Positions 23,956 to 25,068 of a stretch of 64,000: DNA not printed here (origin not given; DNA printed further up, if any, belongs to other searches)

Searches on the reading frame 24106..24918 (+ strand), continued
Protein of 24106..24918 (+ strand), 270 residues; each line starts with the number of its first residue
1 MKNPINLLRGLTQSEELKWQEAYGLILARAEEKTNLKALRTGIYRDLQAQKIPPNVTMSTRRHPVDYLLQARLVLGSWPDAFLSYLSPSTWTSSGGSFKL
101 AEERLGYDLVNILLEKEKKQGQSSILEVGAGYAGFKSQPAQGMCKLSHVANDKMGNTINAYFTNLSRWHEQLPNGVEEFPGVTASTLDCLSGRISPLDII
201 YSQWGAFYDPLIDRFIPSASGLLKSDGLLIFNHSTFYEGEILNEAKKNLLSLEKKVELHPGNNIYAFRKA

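Call 72: search_dna_similar(query=L036:9917-10837:+, collection=plasmids, mode=protein, max_rows=15, rows=spread)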
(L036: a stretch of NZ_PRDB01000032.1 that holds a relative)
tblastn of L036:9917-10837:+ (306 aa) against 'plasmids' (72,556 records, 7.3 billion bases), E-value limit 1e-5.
Records with a match: 266; places in all: 271; records where one place covers at least 80% of the query: 261.
Best place of each record, by identity: >=99% 228; 90-95% 19; 80-90% 16; <60% 3.
By first word of the organism name: Klebsiella 179; Enterobacter 58; Escherichia 11; Phytobacter 6; Citrobacter 5; Serratia 3; Raoultella 1; Pluralibacter 1; Rhizobium 1; Shinella 1.
By predicted mobility (MOB-suite, as given by PLSDB): conjugative 184; non-mobilizable 74; mobilizable 8.
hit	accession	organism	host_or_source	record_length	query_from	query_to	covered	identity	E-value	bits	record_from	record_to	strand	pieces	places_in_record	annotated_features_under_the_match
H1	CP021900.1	Enterobacter cloacae complex sp.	-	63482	1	306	100%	100.0%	0e+0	638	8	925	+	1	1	hypothetical protein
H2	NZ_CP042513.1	Serratia marcescens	Whole organism,Ensuite 7/8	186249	1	306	100%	100.0%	0e+0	637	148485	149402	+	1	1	methyltransferase domain-containing protein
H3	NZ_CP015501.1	Klebsiella pneumoniae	Homo sapiens,Urine sample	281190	1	306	100%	100.0%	0e+0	637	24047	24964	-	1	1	methyltransferase domain-containing protein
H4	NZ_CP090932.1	Klebsiella pneumoniae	Homo sapiens,catheter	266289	1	306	100%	100.0%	0e+0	637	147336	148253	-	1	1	methyltransferase domain-containing protein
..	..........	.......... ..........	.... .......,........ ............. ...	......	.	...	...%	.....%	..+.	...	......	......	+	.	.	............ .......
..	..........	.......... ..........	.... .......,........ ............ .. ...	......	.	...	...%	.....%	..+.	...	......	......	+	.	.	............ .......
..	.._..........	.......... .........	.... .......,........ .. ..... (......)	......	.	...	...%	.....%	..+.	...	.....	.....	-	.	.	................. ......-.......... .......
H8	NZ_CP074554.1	Klebsiella pneumoniae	Homo sapiens,BAL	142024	1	306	100%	100.0%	0e+0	637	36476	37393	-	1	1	methyltransferase domain-containing protein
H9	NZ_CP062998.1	Klebsiella pneumoniae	Homo sapiens,Gall bladder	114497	1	306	100%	100.0%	0e+0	637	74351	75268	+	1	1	methyltransferase domain-containing protein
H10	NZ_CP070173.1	Klebsiella pneumoniae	Homo sapiens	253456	1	306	100%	100.0%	0e+0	637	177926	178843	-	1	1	methyltransferase domain-containing protein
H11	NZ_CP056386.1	Klebsiella pneumoniae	culture,Freshwater sample from ...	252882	1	306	100%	100.0%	0e+0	637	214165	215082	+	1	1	methyltransferase domain-containing protein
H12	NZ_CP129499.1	Enterobacter asburiae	-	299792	1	306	100%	100.0%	0e+0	637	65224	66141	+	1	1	methyltransferase domain-containing protein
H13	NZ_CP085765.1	Klebsiella michiganensis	Homo sapiens,nose swab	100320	1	306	100%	91.8%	0e+0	589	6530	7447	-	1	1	hypothetical protein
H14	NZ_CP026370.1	Klebsiella quasipneumoniae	Homo sapiens,blood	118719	1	306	100%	89.5%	0e+0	576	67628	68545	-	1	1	hypothetical protein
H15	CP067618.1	Klebsiella pneumoniae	Homo sapiens,urine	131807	1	97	32%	86.6%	4e-48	179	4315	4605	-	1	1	none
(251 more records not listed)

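Call 73: get_annotated_region(hit=H3, flank=7000)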
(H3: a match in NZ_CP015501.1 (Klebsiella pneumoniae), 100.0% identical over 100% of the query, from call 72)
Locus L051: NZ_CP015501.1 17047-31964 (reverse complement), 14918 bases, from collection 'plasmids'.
description: Klebsiella pneumoniae strain SKGH01 plasmid unnamed 1, complete sequence
organism: Klebsiella pneumoniae (NCBI taxid 573)
taxonomy: Bacteria; Pseudomonadota; Gammaproteobacteria; Enterobacterales; Enterobacteriaceae; Klebsiella; Klebsiella pneumoniae
host: -; source: Homo sapiens,Urine sample; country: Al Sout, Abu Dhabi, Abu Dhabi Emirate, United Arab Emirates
typing (MOB-suite, as given by PLSDB): conjugative; replicon IncFIB,IncHI1B; relaxase MOBH; mating-pair formation MPF_F
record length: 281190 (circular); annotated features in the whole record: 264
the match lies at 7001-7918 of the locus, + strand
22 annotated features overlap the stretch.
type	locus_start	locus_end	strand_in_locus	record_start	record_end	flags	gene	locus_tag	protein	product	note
CDS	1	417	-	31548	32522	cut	-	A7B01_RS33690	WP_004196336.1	hypothetical protein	-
CDS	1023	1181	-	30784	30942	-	-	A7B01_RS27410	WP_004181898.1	type I toxin-antitoxin system Hok family toxin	-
CDS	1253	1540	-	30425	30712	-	relE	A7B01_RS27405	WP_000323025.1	type II toxin-antitoxin system mRNA interferase RelE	-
CDS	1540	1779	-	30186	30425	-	relB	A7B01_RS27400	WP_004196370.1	type II toxin-antitoxin system antitoxin RelB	-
CDS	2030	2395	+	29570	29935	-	-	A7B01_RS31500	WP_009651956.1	hypothetical protein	-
CDS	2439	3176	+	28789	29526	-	-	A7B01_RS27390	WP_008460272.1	HupE/UreJ family protein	-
CDS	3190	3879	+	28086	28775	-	-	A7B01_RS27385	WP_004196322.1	hypothetical protein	-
CDS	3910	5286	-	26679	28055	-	chrA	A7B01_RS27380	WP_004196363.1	chromate efflux transporter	GO:0015703 - chromate transport [Evidence IEA]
CDS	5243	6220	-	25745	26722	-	-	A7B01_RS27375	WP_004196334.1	chromate resistance protein ChrB domain-containing protein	-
CDS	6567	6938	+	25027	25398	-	-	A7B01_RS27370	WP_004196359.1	hypothetical protein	-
CDS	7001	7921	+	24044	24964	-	-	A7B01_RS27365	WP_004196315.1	methyltransferase domain-containing protein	-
CDS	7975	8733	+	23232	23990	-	-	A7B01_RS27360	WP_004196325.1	hypothetical protein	-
CDS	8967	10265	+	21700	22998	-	nirA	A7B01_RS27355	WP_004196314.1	MFS transporter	-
predicted_resistance_gene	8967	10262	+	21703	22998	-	ncrA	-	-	Metal Resistance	predicted by amrfinderplus; class NICKEL; identity 100.0%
CDS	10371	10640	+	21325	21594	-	-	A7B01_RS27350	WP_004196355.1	nickel-sensing transcriptional repressor NcrB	-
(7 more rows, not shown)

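Call 81: search_protein_families(library=padloc, proteins=[window:24106-24918:+, L021:10847-11653:+, L003:8845-9621:+], max_evalue=0.01)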
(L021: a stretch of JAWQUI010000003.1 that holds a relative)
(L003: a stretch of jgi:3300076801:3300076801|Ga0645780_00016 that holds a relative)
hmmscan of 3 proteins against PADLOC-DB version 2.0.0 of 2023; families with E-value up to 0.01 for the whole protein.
window:24106-24918:+ (270 aa): 1 family
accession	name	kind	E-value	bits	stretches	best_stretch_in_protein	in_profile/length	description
PDLC04134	mad2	-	0.004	14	1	109-261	279-428/492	mads_2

L021:10847-11653:+ (268 aa): 0 families

L003:8845-9621:+ (258 aa): 0 families

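Call 82: search_protein_families(library=phrogs, proteins=[window:24106-24918:+, L021:10847-11653:+, L003:8845-9621:+], max_evalue=0.01)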
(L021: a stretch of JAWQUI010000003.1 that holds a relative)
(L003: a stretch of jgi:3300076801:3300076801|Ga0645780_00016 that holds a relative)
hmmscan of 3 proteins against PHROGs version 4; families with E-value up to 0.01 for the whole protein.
window:24106-24918:+ (270 aa): 0 families

L021:10847-11653:+ (268 aa): 0 families

L003:8845-9621:+ (258 aa): 0 families

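Call 83: search_solved_structures(query=A1, max_evalue=10, show_alignments=3)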
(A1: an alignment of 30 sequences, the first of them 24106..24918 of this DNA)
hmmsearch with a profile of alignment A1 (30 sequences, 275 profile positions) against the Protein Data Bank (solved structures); distinct sequences matched with E-value up to 10: 4.
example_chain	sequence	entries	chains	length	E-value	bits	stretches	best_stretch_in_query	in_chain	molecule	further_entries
1vl5_A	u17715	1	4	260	0.32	13.4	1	200-241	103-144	unknown conserved protein BH2331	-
8kac_A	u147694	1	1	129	0.41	13.1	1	113-167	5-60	De novo design protein -NX1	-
3u4k_A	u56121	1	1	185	0.59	12.6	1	86-139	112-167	Fimbria adhesin protein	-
3bkw_A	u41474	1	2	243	0.7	12.3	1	189-238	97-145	S-adenosylmethionine dependent methyltransferase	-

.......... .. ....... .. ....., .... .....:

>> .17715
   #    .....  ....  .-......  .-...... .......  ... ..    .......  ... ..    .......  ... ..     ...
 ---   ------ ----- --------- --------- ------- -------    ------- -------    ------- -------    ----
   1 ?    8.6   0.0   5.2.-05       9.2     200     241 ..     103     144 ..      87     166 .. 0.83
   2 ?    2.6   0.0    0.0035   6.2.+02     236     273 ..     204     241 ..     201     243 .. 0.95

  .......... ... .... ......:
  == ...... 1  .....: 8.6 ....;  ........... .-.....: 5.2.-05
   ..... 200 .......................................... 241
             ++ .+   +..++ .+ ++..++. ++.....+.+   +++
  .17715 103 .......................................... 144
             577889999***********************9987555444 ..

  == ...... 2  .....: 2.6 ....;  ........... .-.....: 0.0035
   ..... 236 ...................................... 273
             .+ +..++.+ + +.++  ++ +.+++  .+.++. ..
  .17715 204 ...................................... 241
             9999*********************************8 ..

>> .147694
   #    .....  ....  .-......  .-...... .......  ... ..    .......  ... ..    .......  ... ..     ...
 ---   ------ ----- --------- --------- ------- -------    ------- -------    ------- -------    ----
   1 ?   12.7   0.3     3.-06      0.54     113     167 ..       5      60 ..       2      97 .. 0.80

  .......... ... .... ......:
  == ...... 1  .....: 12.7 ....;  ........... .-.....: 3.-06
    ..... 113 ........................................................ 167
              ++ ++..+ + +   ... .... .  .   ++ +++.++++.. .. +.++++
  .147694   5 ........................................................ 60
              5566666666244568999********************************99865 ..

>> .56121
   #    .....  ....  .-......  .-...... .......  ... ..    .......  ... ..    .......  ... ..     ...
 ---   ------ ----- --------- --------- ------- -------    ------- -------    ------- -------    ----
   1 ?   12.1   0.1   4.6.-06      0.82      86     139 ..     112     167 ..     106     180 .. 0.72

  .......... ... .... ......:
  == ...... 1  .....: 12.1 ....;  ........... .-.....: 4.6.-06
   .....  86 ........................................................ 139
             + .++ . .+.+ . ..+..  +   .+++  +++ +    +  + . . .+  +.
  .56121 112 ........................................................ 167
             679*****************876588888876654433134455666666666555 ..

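Call 84: search_protein_families(library=pfam, alignment_id=A1, max_evalue=1)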
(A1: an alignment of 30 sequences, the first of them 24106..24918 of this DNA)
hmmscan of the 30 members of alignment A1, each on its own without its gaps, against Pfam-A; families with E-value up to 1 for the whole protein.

A. member 1, window:24106-24918:+ (270 aa): 0 families

B. families by the number of members that match (of 30 scanned): 15 families
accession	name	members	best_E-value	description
PF08241.18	Methyltransf_11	8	8.2e-05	Methyltransferase domain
PF13847.12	Methyltransf_31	8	0.00072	Methyltransferase domain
PF13649.12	Methyltransf_25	2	0.028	Methyltransferase domain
PF00173.33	Cyt-b5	1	0.03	Cytochrome b5-like Heme/Steroid binding domain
PF20457.3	DUF6710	1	0.056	Family of unknown function (DUF6710)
PF13489.12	Methyltransf_23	1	0.086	Methyltransferase domain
PF01739.24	CheR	1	0.11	CheR methyltransferase, SAM binding domain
PF05172.20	RRM_Nup35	1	0.11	Nup53/35/40-type RNA recognition motif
PF09372.15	PRANC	1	0.12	PRANC domain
PF20391.3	DUF6686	1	0.12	Family of unknown function (DUF6686)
PF11684.13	DUF3280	1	0.13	Protein of unknown function (DUF2380)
PF03141.22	Methyltransf_29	1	0.17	Putative S-adenosyl-L-methionine-dependent methyltransferase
PF02359.24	CDC48_N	1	0.17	Cell division protein 48 (CDC48), N-terminal domain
PF24838.2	8xMP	1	0.21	Octameric membrane protein family (8xMP)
PF19507.4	DUF6041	1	0.28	Family of unknown function (DUF6041)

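Call 91: find_related_loci(query=A1, collection=metagenome_contigs, flank=8000)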
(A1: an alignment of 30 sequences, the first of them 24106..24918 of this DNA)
Query A1 (270 aa) in metagenome_contigs; peptide patterns used: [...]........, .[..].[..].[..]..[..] (x = any residue, [..] = any of these).
251 stretches matched a pattern; 44 encode a relative of the query (tblastn E <= 1e-3); 44 distinct loci.
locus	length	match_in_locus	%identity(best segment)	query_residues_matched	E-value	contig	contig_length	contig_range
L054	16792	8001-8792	44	7-269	2e-67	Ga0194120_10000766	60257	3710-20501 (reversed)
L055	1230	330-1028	49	39-270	2e-71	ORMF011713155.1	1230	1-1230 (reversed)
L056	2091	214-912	46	39-269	1e-63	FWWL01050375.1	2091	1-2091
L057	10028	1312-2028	38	37-269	1e-46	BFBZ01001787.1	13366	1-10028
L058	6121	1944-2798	36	1-269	6e-45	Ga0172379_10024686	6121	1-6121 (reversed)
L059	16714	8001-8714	40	38-269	1e-44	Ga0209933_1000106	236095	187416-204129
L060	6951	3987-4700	40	38-269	1e-44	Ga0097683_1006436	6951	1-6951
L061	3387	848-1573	40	33-269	5e-44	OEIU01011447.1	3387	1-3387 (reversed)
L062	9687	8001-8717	39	37-269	8e-44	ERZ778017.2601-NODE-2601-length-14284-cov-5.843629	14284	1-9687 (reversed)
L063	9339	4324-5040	39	37-269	8e-44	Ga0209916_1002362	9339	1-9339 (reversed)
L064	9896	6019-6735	39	37-269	8e-44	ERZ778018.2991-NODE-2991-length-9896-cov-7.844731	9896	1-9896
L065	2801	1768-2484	39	37-269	9e-42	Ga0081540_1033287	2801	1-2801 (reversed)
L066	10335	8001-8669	38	42-258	2e-41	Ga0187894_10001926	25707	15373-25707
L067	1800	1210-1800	42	38-229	3e-41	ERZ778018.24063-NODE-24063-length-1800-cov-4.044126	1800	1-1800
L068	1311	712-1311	41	39-233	2e-42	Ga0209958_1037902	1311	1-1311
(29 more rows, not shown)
